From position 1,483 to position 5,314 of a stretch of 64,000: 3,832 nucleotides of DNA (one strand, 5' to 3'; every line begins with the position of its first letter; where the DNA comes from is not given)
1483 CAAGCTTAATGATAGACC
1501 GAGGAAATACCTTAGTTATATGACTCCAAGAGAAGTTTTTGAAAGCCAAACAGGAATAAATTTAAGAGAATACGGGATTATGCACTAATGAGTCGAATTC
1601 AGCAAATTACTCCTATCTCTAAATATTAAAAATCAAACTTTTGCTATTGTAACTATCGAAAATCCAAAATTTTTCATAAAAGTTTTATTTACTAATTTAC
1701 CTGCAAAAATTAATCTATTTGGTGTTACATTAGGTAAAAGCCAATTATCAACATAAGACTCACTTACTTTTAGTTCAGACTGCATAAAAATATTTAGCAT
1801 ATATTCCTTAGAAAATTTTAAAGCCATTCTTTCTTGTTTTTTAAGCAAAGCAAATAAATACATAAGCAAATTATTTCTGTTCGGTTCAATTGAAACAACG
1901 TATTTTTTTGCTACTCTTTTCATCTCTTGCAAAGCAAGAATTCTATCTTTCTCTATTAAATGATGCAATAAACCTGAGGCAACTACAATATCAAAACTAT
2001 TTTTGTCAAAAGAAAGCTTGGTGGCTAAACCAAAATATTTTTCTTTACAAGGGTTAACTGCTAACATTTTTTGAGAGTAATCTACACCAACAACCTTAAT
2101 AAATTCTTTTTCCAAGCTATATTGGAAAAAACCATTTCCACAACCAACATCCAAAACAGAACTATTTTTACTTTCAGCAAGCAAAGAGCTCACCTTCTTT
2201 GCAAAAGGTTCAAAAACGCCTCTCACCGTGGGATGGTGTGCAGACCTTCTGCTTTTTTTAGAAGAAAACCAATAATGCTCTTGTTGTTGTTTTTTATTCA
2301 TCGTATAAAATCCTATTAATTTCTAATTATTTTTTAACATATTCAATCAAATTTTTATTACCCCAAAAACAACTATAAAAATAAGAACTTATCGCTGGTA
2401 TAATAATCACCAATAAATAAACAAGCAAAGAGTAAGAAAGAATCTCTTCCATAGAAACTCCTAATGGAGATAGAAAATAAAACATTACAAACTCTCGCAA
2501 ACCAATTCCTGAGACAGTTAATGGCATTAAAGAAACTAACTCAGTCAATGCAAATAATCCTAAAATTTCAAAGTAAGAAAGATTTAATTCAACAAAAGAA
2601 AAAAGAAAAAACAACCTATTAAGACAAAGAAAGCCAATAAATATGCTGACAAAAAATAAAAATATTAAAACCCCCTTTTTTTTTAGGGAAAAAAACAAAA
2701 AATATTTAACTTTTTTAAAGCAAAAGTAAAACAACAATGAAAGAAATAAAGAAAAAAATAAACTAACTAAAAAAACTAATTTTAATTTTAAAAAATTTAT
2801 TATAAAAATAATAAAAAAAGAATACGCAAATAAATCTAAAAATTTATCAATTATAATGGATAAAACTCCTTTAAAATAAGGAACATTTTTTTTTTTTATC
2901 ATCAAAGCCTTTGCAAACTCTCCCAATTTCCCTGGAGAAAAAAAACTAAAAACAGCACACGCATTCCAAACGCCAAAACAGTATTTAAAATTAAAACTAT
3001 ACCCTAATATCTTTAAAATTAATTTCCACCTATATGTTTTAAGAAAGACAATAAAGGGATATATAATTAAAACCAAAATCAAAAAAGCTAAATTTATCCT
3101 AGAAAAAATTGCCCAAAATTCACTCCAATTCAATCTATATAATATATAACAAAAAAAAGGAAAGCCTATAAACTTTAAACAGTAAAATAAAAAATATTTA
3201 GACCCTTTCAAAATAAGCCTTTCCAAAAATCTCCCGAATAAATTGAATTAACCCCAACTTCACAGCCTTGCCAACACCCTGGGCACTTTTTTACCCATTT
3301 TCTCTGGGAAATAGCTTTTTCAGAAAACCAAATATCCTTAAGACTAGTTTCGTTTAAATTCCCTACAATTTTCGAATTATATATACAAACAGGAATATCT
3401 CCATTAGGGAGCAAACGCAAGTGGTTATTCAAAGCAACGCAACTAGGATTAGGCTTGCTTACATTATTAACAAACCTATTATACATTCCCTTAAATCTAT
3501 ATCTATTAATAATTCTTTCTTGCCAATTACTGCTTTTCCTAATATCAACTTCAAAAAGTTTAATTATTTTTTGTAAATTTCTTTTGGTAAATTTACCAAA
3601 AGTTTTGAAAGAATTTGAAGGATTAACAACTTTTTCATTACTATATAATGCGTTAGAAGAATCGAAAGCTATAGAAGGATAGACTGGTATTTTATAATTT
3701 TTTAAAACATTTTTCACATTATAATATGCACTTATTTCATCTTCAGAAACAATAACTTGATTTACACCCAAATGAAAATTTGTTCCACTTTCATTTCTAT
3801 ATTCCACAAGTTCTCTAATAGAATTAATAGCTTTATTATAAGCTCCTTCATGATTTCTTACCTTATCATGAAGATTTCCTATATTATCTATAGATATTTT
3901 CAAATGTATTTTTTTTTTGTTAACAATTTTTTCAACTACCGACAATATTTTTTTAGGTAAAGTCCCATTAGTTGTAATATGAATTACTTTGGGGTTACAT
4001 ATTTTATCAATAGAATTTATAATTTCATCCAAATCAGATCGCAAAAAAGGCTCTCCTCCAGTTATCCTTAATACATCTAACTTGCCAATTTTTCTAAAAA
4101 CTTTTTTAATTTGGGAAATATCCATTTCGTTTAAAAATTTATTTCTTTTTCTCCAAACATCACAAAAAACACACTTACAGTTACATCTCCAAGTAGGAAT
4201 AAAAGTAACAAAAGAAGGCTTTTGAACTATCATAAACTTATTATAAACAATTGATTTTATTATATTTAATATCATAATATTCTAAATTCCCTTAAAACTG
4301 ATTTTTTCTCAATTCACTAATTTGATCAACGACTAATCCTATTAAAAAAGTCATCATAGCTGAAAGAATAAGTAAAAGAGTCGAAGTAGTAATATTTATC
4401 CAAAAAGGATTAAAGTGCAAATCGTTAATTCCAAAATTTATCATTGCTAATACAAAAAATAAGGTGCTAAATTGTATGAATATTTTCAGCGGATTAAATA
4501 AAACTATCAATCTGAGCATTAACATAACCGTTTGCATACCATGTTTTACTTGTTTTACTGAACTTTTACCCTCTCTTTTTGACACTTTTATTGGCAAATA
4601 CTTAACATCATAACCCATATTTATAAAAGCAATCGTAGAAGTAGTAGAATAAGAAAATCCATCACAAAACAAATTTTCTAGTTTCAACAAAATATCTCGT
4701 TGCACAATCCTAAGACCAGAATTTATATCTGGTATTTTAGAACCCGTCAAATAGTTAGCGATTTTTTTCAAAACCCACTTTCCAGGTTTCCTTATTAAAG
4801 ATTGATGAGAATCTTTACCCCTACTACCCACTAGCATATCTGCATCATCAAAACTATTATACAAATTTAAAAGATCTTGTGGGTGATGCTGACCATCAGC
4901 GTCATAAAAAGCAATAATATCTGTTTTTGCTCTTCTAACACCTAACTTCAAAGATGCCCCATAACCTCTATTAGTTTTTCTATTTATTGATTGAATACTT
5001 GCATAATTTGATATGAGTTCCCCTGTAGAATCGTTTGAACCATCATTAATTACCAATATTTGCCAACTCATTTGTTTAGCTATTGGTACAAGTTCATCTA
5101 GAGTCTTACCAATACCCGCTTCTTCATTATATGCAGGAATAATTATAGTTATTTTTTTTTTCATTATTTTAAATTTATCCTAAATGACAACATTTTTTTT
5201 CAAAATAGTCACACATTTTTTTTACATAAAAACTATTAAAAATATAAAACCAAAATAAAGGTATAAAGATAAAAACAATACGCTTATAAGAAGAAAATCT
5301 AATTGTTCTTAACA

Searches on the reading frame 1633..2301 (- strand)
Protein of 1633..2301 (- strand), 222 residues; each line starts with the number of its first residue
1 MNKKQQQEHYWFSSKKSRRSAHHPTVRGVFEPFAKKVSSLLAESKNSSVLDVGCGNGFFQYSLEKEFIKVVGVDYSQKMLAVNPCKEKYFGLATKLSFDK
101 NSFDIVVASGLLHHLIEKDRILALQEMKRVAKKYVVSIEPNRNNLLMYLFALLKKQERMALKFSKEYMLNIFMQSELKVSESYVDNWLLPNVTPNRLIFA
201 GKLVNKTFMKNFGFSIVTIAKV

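Call 77: search_protein_families(library=pfam, proteins=[window:1633-2301:-], max_evalue=1e-8)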
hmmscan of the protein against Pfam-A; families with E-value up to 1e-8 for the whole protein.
window:1633-2301:- (222 aa): 5 families
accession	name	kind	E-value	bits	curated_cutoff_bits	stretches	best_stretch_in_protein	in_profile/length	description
PF08241.18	Methyltransf_11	-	1.6e-17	64.3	21.2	1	50-133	1-89/95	Methyltransferase domain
PF13649.12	Methyltransf_25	-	1e-15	58.6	27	1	49-133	1-95/97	Methyltransferase domain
PF13847.12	Methyltransf_31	-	6e-14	52.4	27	1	44-159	2-128/145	Methyltransferase domain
PF08242.18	Methyltransf_12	-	2.3e-11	44.7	30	1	50-132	1-93/98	Methyltransferase domain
PF13489.12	Methyltransf_23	-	1.5e-09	38.2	27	1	30-140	6-119/164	Methyltransferase domain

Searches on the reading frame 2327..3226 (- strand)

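Call 77: search_protein_families(library=pfam, proteins=[window:2327-3226:-], max_evalue=1e-8)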
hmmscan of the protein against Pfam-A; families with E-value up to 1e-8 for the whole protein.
window:2327-3226:- (299 aa): 1 family
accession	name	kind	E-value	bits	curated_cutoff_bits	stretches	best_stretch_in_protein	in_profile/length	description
PF03706.18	LPG_synthase_TM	-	5e-34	118.6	33.4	1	24-279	13-300/302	Lysylphosphatidylglycerol synthase TM region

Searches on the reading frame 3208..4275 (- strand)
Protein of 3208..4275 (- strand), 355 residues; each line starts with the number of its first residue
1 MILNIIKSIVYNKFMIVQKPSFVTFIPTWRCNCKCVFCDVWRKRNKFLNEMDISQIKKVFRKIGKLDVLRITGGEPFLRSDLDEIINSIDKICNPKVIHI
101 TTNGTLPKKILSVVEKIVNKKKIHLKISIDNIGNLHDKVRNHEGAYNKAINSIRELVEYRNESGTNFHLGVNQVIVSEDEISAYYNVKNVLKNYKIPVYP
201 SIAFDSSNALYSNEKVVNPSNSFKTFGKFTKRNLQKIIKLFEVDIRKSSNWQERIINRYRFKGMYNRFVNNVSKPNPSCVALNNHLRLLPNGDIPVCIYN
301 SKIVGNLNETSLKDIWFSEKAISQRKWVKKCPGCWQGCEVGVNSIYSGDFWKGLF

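Call 77: search_protein_families(library=pfam, proteins=[window:3208-4275:-], max_evalue=1e-8)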
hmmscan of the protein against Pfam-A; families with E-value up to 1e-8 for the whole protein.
window:3208-4275:- (355 aa): 2 families
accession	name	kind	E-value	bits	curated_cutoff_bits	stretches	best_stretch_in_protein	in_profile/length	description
PF04055.27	Radical_SAM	-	9.9e-19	68.5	29.5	1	26-172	2-152/166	Radical SAM superfamily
PF13186.11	SPASM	-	3.8e-09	37.2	21.5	0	279-335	1-67/67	Iron-sulfur cluster-binding domain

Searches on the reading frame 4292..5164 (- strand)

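Call 77: search_protein_families(library=pfam, proteins=[window:4292-5164:-], max_evalue=1e-8)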
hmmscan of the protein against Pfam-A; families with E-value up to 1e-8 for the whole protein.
window:4292-5164:- (290 aa): 1 family
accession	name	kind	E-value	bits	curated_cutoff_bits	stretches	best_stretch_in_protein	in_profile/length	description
PF00535.33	Glycos_transf_2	-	4.1e-29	102.1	23.3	1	6-159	1-164/168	Glycosyl transferase family 2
